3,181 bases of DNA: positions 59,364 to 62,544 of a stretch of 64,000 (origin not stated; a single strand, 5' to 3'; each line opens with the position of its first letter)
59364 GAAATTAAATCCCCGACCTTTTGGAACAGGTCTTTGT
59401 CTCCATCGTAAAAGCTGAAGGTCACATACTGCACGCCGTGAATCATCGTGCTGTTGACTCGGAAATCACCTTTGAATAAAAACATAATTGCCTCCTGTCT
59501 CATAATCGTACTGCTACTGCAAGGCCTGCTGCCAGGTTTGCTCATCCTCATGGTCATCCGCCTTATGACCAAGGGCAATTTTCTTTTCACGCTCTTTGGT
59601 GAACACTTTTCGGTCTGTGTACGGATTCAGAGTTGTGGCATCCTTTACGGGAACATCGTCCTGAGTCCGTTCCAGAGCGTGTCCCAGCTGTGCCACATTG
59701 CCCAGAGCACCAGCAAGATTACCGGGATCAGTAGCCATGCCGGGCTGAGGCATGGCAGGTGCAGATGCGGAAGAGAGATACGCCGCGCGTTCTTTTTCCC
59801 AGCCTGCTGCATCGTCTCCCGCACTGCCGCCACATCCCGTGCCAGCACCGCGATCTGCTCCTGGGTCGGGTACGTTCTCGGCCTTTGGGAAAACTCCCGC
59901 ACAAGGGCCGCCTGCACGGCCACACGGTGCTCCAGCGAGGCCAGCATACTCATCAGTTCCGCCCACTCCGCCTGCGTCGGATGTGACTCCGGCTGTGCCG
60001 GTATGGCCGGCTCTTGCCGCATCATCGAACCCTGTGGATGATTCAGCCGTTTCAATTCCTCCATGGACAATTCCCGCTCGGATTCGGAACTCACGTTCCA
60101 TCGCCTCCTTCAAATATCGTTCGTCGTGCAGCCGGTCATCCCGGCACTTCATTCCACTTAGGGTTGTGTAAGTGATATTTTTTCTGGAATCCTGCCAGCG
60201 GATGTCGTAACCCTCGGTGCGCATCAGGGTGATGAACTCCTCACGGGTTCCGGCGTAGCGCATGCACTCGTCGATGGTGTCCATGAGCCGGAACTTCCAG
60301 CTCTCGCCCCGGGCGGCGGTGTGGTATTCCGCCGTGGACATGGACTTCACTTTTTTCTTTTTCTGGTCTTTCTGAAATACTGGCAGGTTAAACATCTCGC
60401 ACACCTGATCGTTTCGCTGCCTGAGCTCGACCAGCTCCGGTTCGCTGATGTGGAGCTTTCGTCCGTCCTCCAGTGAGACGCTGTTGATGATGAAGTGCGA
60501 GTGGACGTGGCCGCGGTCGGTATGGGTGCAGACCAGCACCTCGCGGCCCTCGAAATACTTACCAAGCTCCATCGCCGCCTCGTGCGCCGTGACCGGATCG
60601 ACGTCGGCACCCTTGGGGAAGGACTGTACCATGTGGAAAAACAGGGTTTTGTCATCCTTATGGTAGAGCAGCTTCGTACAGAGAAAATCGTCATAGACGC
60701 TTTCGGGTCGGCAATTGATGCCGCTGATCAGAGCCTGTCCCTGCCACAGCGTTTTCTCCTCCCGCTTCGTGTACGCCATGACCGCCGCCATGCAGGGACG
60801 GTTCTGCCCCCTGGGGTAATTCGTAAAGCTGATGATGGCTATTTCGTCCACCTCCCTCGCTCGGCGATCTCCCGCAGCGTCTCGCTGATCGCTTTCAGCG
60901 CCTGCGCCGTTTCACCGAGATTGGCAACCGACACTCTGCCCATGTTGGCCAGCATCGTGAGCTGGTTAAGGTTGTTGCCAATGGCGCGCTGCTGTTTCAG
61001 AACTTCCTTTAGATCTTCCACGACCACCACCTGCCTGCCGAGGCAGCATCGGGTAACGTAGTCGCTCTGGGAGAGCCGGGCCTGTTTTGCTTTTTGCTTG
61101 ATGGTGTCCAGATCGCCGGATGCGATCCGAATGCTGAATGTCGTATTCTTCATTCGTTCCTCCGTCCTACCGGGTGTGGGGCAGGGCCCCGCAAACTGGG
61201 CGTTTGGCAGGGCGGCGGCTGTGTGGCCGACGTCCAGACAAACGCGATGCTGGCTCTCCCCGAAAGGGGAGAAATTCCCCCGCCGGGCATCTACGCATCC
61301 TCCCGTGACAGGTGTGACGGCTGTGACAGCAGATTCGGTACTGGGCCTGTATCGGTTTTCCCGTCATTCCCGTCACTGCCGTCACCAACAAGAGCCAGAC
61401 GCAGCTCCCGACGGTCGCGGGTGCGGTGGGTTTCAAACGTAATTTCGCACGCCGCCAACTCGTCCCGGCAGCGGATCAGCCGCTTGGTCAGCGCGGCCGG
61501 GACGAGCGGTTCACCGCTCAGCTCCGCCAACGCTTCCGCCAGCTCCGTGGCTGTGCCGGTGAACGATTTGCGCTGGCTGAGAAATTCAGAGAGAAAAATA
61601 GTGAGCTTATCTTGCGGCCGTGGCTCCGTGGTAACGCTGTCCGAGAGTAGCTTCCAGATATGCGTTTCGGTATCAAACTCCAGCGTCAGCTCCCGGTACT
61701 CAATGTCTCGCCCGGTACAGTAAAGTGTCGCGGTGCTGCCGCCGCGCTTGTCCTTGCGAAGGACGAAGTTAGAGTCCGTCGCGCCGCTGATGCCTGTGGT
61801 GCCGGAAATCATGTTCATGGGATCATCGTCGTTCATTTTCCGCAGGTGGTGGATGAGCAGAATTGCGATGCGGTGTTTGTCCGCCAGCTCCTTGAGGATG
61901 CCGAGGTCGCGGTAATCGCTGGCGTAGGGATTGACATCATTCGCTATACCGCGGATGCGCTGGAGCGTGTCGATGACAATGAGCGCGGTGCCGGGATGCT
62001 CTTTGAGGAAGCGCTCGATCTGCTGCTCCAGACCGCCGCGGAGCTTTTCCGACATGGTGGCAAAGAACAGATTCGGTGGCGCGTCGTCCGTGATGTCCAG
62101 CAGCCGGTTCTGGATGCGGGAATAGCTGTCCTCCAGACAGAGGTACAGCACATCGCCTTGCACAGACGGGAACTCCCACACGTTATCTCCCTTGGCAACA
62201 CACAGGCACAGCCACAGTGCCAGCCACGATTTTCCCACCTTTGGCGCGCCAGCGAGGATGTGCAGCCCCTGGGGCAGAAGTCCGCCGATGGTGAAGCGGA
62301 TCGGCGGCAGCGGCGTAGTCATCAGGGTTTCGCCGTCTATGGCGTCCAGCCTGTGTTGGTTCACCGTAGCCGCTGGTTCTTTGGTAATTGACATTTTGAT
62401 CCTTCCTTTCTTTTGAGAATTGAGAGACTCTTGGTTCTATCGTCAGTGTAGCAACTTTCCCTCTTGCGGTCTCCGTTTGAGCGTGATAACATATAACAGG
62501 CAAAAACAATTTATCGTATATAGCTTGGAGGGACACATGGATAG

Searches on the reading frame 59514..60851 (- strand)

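Call 66: search_protein_families(library=pfam, proteins=[window:59514-60851:-], max_evalue=0.001)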
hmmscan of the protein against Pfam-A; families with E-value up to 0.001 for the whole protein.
window:59514-60851:- (445 aa): 1 family
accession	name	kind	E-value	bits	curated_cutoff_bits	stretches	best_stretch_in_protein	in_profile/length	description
PF03432.20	Relaxase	-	2.4e-28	99.5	24.6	1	33-156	6-132/132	MobA/VirD2-like, nuclease domain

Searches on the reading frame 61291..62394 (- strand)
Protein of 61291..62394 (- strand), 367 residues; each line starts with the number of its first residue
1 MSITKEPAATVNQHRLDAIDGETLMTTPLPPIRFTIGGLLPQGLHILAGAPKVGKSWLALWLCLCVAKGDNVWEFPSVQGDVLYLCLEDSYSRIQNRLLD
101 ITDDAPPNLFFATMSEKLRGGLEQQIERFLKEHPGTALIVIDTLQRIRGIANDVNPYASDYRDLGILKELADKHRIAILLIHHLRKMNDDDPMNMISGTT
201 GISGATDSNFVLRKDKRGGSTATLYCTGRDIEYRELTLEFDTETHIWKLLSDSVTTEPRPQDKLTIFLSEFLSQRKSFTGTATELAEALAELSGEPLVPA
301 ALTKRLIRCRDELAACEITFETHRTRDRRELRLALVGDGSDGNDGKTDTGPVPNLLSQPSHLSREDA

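Call 66: search_protein_families(library=pfam, proteins=[window:61291-62394:-], max_evalue=0.001)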
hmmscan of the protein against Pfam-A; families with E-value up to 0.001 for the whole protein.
window:61291-62394:- (367 aa): 3 families
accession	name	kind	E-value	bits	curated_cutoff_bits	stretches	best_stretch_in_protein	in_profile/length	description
PF13481.12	AAA_25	-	2.6e-29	102.7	27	1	26-188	16-194/195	AAA domain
PF03796.21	DnaB_C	-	1.2e-05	25.3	27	0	35-100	12-69/255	DnaB-like helicase C terminal domain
PF13401.12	AAA_22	-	0.00049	20.9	27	0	42-181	5-121/130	AAA domain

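Call 74: find_encoding_contigs(protein=window:61291-62394:-, flank=10000, max_places=6)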
Protein window:61291-62394:- (367 aa): no gene with exactly this product is on record in the collection.
